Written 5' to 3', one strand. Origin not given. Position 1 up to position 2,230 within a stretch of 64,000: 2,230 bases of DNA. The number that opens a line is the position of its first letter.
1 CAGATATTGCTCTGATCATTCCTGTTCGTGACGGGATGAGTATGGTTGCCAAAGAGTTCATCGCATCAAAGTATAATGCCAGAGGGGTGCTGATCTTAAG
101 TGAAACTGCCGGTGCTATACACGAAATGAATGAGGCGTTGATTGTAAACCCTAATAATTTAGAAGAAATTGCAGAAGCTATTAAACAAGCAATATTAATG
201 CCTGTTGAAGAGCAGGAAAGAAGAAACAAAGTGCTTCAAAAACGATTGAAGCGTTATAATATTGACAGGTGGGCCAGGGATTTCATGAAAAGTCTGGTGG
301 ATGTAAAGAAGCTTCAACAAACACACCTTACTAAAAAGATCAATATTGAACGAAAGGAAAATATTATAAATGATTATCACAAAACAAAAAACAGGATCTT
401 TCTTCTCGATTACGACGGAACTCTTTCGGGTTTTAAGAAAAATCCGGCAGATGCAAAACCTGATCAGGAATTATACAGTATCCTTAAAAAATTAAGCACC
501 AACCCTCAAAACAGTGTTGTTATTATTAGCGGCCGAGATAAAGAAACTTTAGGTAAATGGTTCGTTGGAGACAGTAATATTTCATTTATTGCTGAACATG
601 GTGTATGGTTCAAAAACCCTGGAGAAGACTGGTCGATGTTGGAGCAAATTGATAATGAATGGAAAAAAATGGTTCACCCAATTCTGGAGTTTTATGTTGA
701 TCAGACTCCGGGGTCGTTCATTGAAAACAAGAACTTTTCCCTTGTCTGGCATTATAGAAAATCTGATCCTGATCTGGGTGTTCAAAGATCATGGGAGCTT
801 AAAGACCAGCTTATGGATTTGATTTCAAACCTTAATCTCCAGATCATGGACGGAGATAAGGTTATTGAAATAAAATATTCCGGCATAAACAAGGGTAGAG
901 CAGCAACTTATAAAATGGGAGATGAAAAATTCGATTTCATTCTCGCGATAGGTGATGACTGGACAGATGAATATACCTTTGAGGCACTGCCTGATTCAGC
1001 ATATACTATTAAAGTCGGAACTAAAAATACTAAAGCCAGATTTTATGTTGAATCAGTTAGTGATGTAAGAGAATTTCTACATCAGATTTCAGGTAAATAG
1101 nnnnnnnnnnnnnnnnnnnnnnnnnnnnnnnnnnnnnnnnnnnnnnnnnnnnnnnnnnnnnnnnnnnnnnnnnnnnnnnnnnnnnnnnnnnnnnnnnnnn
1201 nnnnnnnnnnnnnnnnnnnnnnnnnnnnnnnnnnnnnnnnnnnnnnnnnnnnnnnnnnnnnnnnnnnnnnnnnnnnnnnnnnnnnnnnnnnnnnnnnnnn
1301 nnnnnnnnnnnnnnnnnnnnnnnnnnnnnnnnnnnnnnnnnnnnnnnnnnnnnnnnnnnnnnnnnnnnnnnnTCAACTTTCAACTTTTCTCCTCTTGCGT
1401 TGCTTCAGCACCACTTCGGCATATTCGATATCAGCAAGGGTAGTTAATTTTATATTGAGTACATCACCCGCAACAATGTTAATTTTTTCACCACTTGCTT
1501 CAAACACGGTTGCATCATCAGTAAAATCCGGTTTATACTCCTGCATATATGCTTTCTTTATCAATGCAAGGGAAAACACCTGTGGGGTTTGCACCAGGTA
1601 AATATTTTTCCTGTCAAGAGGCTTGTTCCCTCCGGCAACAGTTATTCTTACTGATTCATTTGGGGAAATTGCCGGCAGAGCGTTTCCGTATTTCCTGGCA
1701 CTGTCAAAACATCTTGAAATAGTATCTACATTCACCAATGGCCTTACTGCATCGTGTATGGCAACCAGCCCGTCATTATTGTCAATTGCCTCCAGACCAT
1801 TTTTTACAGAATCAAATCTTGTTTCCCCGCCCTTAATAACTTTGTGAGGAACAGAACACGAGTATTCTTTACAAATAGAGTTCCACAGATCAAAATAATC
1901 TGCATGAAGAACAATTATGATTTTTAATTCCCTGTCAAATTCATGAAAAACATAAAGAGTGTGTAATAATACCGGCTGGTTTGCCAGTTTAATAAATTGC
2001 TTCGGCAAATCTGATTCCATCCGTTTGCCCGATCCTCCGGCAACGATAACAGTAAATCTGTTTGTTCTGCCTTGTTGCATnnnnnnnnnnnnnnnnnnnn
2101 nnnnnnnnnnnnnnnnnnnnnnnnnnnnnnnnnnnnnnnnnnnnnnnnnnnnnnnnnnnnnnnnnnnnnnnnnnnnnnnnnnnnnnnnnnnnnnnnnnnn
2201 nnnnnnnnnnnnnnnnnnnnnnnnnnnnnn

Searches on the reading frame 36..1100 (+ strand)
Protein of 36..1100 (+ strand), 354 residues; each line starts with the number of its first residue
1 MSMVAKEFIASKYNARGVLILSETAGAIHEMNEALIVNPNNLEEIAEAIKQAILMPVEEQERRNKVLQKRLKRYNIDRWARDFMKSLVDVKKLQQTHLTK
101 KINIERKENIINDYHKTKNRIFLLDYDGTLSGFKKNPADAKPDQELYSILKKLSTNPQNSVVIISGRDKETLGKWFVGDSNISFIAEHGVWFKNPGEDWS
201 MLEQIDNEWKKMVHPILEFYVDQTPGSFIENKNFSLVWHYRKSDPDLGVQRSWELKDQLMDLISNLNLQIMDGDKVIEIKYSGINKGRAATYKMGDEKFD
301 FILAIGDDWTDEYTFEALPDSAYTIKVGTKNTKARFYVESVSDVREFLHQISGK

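Call 4: search_protein_families(library=pfam, proteins=[window:36-1100:+], max_evalue=0.01)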
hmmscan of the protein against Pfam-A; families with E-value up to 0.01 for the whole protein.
window:36-1100:+ (354 aa): 2 families
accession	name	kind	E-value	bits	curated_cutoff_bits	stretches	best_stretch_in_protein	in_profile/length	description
PF02358.22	Trehalose_PPase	-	4.4e-54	183.5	27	1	123-339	1-232/235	Trehalose-phosphatase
PF00982.27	Glyco_transf_20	-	3.1e-21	76.1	32.5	1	1-87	384-471/473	Glycosyltransferase family 20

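Call 5: search_protein_families(library=ncbifam, proteins=[window:36-1100:+], max_evalue=0.01)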
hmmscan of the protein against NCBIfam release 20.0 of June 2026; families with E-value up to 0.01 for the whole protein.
window:36-1100:+ (354 aa): 7 families
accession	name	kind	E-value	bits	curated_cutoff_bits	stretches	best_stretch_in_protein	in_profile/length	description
NF011071.0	PRK14501.1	equivalog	6e-134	447.9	634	1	1-352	375-725/729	bifunctional alpha,alpha-trehalose-phosphate synthase (UDP-forming)/trehalose-phosphatase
TIGR00685.1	T6PP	equivalog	5.7e-45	154.1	68.05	1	118-351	2-248/250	trehalose-phosphatase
TIGR02400.1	trehalose_OtsA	equivalog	4.6e-28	98.2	564.85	1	1-87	368-454/456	alpha,alpha-trehalose-phosphate synthase (UDP-forming)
NF007560.0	PRK10187.1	equivalog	2.6e-22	79.4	327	1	117-352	12-244/266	trehalose-phosphatase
TIGR01484.1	HAD-SF-IIB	subfamily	1.3e-19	71.2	41.8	1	121-319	1-216/221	HAD-IIB family hydrolase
TIGR02398.1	gluc_glyc_Psyn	equivalog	2.3e-19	69.4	569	1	2-92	395-485/487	glucosylglycerol-phosphate synthase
NF007513.0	PRK10117.1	equivalog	9.5e-17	61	759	1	1-97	364-461/474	alpha,alpha-trehalose-phosphate synthase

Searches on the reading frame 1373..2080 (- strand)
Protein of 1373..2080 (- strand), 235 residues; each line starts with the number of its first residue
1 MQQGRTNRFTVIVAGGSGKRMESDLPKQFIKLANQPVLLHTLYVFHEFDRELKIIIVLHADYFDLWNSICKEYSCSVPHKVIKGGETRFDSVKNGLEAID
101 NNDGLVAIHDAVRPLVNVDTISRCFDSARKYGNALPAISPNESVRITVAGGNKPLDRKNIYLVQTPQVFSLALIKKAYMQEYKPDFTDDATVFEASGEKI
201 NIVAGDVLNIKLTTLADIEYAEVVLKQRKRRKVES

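Call 4: search_protein_families(library=pfam, proteins=[window:1373-2080:-], max_evalue=0.01)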
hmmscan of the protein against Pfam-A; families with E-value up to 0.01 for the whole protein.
window:1373-2080:- (235 aa): 2 families
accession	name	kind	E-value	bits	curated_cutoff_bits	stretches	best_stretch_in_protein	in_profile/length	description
PF01128.25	IspD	-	9e-50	169.9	27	1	10-226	3-220/221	2-C-methyl-D-erythritol 4-phosphate cytidylyltransferase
PF12804.13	NTP_transf_3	-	1.1e-08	35.9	27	1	11-137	2-120/160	MobA-like NTP transferase domain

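Call 5: search_protein_families(library=ncbifam, proteins=[window:1373-2080:-], max_evalue=0.01)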
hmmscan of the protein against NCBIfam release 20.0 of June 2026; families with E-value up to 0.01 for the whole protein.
window:1373-2080:- (235 aa): 21 families
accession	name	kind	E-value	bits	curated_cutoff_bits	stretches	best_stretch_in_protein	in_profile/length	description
NF001186.0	PRK00155.2-3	equivalog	1.3e-84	283.1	253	1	6-226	3-223/224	2-C-methyl-D-erythritol 4-phosphate cytidylyltransferase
TIGR00453.1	ispD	equivalog_domain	2e-56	190.9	181.3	1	10-224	2-218/219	2-C-methyl-D-erythritol 4-phosphate cytidylyltransferase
NF006899.0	PRK09382.1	equivalog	8.7e-48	163.4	417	1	10-229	9-224/387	bifunctional 2-C-methyl-D-erythritol 4-phosphate cytidylyltransferase/2-C-methyl-D-erythritol 2,4-cyclodiphosphate synthase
NF009924.0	PRK13385.1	subfamily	5.8e-42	143.9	342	1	10-226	5-224/230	2-C-methyl-D-erythritol 4-phosphate cytidylyltransferase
NF001183.0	PRK00155.1-3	subfamily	7.5e-39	133.4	166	1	9-229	3-235/237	D-ribitol-5-phosphate cytidylyltransferase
TIGR01173.1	glmU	equivalog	5.8e-09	35.3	366.85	1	10-130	3-119/452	bifunctional UDP-N-acetylglucosamine diphosphorylase/glucosamine-1-phosphate N-acetyltransferase GlmU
NF010933.0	PRK14353.1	equivalog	1.4e-08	33.8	505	1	7-130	5-126/453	bifunctional UDP-N-acetylglucosamine diphosphorylase/glucosamine-1-phosphate N-acetyltransferase GlmU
NF010932.0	PRK14352.1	equivalog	1.4e-07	30.5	611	1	10-135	9-133/488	bifunctional UDP-N-acetylglucosamine diphosphorylase/glucosamine-1-phosphate N-acetyltransferase GlmU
NF010934.1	PRK14354.1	equivalog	1.5e-06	27.1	450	1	10-131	2-118/447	bifunctional UDP-N-acetylglucosamine diphosphorylase/glucosamine-1-phosphate N-acetyltransferase GlmU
NF010939.0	PRK14359.1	equivalog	1.3e-05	24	592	1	10-127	5-117/430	bifunctional UDP-N-acetylglucosamine diphosphorylase/glucosamine-1-phosphate N-acetyltransferase GlmU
TIGR03310.1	matur_MocA_YgfJ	equivalog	3.3e-05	23.9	186.45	1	11-125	3-112/188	molybdenum cofactor cytidylyltransferase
NF006986.0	PRK09451.1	equivalog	0.00019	20.4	725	1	10-135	8-128/456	bifunctional UDP-N-acetylglucosamine diphosphorylase/glucosamine-1-phosphate N-acetyltransferase GlmU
NF045665.1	NTPtran_DVU1551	equivalog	0.00023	20.3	315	1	10-131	3-119/359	DVU_1551 family NTP transferase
NF010937.0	PRK14357.1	equivalog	0.00098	18.1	658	1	10-130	3-116/448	bifunctional UDP-N-acetylglucosamine diphosphorylase/glucosamine-1-phosphate N-acetyltransferase GlmU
NF010940.0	PRK14360.1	equivalog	0.0012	17.5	602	1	11-61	5-55/452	bifunctional UDP-N-acetylglucosamine diphosphorylase/glucosamine-1-phosphate N-acetyltransferase GlmU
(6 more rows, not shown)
